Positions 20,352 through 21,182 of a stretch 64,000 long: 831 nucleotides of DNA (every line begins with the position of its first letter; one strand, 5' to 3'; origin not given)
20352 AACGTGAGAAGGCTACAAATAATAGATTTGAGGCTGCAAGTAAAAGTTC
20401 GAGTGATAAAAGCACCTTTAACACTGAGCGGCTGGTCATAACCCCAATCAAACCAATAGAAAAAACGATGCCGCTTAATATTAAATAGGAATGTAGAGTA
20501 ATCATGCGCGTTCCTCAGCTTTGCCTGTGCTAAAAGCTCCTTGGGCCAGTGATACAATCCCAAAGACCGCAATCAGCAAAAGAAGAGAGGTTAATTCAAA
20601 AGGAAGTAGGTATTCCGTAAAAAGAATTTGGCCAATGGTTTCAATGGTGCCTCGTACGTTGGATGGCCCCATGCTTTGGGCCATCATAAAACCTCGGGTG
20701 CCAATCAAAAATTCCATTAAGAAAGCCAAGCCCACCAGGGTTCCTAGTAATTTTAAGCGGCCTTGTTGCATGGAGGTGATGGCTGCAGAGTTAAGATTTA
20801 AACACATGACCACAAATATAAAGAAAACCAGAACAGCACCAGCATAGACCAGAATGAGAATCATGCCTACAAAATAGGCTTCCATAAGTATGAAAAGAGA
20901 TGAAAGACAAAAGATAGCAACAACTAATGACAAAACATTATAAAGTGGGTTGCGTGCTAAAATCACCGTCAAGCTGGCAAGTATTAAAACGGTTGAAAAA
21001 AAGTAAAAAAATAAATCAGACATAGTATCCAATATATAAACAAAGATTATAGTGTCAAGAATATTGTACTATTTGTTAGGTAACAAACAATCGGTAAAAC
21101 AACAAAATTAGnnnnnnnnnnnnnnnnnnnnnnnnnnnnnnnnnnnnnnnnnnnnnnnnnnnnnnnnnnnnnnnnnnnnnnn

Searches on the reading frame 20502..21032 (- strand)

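Call 9: search_protein_families(library=pfam, proteins=[window:20502-21032:-], max_evalue=0.001)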
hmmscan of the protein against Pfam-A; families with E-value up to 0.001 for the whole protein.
window:20502-21032:- (176 aa): 1 family
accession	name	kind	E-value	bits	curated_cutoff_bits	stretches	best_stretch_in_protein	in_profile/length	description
PF00499.25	Oxidored_q3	-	3.2e-33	115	33.2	1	20-162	2-146/146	NADH-ubiquinone/plastoquinone oxidoreductase chain 6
